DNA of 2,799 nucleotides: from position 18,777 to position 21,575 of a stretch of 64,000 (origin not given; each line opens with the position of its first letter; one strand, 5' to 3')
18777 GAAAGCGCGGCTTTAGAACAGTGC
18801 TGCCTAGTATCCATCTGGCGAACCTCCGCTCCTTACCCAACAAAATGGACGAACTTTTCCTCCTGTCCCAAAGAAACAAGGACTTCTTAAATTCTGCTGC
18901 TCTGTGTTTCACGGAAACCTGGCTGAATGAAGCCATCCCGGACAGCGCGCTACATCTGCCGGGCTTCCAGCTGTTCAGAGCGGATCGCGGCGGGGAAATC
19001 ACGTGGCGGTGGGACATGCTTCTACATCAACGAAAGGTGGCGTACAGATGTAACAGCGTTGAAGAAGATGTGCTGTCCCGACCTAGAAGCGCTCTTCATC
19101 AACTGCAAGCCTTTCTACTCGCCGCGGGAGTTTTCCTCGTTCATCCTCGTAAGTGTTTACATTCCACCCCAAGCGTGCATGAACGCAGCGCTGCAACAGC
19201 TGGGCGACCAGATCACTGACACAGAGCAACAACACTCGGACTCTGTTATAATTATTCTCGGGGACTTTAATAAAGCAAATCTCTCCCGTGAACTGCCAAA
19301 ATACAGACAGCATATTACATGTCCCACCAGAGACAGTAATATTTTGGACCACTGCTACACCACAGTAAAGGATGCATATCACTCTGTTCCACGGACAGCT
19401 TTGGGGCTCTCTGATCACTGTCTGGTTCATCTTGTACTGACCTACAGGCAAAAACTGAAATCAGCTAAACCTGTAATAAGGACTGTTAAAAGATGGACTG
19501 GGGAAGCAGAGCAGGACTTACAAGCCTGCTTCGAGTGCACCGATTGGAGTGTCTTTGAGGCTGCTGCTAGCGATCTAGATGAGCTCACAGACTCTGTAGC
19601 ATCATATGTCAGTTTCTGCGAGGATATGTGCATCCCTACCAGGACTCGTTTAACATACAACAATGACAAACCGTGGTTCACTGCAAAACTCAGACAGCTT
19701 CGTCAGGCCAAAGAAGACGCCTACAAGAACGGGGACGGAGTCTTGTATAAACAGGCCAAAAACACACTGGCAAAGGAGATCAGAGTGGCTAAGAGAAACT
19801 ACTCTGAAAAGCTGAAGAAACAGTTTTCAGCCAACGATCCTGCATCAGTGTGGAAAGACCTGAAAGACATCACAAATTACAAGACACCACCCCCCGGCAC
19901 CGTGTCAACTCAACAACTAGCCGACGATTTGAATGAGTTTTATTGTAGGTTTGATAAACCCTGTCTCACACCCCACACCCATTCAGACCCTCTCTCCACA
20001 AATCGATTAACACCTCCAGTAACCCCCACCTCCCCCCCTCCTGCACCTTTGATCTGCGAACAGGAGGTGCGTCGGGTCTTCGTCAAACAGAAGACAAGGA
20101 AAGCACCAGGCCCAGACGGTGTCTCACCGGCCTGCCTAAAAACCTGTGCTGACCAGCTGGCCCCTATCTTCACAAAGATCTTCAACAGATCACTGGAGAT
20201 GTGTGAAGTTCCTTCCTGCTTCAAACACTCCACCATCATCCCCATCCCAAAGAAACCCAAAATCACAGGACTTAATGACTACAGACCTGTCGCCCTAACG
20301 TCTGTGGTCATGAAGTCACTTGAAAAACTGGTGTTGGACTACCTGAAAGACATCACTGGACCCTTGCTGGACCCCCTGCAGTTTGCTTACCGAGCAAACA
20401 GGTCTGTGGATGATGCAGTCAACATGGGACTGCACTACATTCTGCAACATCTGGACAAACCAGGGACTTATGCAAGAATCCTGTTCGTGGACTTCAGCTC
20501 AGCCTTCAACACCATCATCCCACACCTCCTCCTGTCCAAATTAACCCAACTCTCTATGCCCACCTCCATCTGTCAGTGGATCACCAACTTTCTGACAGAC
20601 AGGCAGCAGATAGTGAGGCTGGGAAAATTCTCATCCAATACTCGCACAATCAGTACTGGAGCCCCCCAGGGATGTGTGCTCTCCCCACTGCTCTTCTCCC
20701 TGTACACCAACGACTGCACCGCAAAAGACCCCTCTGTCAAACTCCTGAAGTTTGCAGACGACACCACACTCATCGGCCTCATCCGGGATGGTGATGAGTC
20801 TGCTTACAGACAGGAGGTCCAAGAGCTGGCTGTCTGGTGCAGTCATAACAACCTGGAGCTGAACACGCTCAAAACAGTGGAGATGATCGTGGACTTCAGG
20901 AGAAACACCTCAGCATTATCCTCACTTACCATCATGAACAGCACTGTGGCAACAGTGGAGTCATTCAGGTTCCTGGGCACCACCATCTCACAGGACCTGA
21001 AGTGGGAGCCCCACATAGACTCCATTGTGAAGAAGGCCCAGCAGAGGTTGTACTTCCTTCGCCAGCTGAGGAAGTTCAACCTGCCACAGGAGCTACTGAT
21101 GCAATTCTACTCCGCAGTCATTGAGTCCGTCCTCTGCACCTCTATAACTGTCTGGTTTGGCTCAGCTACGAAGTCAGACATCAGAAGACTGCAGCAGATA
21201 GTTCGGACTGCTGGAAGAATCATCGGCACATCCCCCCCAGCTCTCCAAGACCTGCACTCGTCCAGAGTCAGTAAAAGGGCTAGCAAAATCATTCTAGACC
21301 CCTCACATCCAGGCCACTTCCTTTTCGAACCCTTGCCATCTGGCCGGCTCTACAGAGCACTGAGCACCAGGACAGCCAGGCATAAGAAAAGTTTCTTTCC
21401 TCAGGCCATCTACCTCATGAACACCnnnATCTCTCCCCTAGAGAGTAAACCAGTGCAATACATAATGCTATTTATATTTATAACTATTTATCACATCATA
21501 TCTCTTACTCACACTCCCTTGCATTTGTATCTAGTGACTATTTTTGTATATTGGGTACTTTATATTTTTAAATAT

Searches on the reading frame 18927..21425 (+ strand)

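Call 33: search_protein_families(library=pfam, proteins=[window:18927-21425:+], max_evalue=0.001)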
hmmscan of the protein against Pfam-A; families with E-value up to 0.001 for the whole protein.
window:18927-21425:+ (833 aa): 3 families
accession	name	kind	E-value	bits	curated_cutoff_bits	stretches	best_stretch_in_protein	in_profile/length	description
PF00078.32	RVT_1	-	2.1e-34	119.5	29.6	1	440-687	1-205/205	Reverse transcriptase (RNA-dependent DNA polymerase)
PF09004.15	ALKBH8_N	-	4.7e-18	64.9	21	1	693-734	1-42/42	Alkylated DNA repair protein alkB homolog 8, N-terminal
PF14529.12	Exo_endo_phos_2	-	0.00013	22.3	27.4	0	74-116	3-41/117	Endonuclease-reverse transcriptase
